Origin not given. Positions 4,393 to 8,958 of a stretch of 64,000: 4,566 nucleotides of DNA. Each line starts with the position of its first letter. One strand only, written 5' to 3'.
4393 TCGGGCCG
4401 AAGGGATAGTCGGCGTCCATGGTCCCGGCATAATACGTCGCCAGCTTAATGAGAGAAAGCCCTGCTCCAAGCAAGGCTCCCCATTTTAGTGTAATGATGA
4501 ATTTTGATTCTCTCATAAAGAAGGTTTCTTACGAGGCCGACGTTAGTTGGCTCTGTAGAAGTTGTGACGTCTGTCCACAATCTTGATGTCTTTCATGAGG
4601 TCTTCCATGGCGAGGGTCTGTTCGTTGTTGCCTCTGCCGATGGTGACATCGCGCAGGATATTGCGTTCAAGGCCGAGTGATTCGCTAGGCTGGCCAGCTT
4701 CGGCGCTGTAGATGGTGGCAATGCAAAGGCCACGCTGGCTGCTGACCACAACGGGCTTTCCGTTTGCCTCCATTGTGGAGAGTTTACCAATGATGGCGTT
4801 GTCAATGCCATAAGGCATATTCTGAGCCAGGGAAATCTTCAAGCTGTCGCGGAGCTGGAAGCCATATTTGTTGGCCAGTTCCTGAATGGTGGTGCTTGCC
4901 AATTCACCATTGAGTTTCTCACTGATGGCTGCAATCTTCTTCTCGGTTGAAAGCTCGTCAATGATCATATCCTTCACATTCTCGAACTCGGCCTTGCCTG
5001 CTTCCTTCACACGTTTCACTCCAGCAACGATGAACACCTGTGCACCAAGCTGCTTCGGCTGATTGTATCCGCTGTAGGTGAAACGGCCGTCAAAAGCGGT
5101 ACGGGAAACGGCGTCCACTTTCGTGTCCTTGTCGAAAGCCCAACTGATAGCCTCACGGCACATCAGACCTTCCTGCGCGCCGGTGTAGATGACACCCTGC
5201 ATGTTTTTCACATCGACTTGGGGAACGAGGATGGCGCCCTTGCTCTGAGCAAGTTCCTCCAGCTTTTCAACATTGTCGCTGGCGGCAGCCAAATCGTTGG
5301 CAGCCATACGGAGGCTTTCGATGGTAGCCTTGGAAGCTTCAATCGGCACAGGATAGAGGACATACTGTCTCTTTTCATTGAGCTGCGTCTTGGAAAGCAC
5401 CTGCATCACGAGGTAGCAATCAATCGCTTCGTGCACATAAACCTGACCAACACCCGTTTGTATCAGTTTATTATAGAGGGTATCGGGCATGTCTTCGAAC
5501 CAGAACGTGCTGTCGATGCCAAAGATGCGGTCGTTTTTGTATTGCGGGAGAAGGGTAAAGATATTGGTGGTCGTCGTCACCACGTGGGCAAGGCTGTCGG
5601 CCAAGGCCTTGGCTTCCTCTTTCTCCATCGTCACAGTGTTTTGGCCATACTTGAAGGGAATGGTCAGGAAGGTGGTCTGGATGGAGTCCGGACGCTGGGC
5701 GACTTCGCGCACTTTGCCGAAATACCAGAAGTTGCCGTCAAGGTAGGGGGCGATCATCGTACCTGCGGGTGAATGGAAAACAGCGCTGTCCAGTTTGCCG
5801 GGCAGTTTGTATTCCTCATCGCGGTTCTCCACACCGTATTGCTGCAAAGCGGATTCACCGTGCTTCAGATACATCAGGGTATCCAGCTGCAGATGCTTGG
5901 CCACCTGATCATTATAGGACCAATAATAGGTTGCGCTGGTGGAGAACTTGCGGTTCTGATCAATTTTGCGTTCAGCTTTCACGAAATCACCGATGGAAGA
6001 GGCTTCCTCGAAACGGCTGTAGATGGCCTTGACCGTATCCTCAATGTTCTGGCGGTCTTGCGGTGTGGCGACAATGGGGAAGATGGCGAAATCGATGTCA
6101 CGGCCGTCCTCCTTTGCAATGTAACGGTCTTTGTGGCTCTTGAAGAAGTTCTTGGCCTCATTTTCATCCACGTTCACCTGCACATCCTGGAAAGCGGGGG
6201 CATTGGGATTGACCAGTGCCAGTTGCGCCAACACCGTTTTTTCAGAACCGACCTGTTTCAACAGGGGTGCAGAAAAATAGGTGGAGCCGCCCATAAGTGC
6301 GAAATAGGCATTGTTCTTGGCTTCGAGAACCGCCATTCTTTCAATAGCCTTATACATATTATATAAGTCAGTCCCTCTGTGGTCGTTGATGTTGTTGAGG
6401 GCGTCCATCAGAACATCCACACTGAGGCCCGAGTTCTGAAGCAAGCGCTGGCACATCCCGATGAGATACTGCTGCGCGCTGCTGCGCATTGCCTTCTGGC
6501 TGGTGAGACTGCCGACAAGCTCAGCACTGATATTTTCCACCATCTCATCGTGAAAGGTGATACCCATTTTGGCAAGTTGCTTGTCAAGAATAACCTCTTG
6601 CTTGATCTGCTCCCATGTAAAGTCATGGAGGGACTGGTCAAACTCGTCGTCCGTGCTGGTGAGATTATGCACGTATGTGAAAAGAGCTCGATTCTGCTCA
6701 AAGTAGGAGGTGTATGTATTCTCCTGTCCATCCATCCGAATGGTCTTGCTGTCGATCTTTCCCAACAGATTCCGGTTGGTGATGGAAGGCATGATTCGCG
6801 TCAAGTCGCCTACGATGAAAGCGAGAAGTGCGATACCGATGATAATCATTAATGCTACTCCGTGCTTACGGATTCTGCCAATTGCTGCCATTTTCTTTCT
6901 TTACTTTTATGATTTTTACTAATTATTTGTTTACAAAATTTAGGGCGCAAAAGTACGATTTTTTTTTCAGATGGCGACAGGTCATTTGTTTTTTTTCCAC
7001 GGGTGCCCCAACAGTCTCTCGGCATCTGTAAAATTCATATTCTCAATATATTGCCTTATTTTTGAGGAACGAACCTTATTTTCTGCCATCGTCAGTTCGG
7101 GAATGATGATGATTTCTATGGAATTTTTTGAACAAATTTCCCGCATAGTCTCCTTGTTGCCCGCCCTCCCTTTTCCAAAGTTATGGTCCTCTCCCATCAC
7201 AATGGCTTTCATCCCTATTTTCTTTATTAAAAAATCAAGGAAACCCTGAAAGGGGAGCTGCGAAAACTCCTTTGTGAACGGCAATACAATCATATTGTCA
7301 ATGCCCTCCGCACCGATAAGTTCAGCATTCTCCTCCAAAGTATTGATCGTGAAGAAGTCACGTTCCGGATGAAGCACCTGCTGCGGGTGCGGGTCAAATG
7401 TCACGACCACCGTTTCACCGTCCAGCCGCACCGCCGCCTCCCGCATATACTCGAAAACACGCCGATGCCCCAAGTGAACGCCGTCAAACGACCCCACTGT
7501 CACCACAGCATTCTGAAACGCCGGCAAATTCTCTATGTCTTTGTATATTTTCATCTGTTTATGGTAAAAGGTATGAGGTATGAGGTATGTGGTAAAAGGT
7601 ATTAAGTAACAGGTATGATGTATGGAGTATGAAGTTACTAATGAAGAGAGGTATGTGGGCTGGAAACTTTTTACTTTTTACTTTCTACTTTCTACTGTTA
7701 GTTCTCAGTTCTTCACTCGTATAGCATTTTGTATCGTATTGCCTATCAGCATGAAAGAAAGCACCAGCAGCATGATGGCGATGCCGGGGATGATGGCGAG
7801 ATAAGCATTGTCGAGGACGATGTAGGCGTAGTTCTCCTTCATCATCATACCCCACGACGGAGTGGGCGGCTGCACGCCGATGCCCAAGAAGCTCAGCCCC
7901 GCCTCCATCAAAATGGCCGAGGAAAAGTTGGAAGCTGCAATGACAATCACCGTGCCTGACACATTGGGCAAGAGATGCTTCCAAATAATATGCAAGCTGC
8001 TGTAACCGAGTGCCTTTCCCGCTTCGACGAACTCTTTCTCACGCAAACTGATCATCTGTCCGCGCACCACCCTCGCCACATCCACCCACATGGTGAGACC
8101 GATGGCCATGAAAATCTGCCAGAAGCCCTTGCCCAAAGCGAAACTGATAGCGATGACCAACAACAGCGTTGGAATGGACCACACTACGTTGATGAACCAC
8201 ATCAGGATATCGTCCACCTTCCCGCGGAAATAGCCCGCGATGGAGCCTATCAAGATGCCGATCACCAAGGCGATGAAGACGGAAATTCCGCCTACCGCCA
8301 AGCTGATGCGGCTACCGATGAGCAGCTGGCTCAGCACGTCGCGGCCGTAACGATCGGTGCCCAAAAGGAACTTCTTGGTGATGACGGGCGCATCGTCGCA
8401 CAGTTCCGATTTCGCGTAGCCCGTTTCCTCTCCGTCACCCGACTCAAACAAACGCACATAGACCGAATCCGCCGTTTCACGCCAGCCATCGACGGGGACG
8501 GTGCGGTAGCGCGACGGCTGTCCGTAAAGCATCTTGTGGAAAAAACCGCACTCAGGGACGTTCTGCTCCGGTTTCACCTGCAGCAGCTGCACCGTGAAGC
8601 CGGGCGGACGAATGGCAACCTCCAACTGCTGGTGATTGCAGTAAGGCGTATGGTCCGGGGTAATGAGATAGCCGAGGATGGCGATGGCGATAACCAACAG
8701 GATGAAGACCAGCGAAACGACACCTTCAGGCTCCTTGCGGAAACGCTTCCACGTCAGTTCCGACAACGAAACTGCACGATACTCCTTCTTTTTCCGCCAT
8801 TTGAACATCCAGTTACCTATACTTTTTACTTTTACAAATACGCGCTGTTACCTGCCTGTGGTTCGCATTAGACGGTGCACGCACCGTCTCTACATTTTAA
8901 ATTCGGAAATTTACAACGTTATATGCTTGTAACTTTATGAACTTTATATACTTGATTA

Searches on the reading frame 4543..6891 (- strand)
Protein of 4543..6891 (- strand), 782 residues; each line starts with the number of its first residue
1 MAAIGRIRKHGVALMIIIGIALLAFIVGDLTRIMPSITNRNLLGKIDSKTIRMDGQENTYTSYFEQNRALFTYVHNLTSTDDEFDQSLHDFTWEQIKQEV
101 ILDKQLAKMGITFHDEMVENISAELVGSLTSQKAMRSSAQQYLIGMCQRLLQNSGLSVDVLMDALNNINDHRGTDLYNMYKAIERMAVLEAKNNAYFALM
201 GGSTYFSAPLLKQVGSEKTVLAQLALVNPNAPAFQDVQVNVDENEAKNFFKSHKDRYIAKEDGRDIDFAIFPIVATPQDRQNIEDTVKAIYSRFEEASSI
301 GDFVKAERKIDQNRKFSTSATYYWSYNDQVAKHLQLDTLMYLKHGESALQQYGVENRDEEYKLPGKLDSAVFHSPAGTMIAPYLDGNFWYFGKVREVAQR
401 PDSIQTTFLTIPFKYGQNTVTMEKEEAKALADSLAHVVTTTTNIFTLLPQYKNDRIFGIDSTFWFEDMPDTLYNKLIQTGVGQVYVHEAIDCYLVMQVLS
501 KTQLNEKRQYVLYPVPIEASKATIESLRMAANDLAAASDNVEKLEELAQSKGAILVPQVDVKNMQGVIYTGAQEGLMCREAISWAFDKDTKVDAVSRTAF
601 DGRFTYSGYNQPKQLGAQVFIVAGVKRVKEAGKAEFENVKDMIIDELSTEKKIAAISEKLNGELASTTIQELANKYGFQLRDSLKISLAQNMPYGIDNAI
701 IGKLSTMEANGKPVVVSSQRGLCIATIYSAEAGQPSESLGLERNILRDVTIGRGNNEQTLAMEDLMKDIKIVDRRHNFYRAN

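Call 80: search_protein_families(library=pfam, proteins=[window:4543-6891:-], max_evalue=0.0001)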
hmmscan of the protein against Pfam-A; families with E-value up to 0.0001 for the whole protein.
window:4543-6891:- (782 aa): 2 families
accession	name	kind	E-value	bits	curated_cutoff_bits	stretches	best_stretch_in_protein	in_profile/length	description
PF13623.11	SurA_N_2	-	1.1e-12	48.5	28.5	1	5-124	2-121/145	SurA-like N-terminal domain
PF13624.11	SurA_N_3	-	4.9e-05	23.7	27.2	0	7-120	5-115/162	SurA-like N-terminal domain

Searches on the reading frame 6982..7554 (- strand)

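Call 80: search_protein_families(library=pfam, proteins=[window:6982-7554:-], max_evalue=0.0001)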
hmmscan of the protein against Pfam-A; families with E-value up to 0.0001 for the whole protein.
window:6982-7554:- (190 aa): 3 families
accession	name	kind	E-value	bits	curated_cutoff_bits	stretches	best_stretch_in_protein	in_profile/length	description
PF06574.18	FAD_syn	-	1.6e-44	152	27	1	14-164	6-157/158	FAD synthetase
PF01467.32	CTP_transf_like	-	8.1e-08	33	21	1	18-168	1-132/133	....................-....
PF08218.17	Citrate_ly_lig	-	9.3e-05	22.6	20.9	0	99-182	92-174/182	Citrate lyase ligase C-terminal domain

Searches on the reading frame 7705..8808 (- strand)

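Call 80: search_protein_families(library=pfam, proteins=[window:7705-8808:-], max_evalue=0.0001)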
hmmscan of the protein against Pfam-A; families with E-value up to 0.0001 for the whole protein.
window:7705-8808:- (367 aa): 2 families
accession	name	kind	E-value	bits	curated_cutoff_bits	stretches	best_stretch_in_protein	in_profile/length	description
PF00528.27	BPD_transp_1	-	2e-30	106.3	26.4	1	184-363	1-182/184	Binding-protein-dependent transport system inner membrane component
PF12911.12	OppC_N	-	9.5e-08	32.3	23.9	1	14-52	1-39/53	N-terminal TM domain of oligopeptide transport permease C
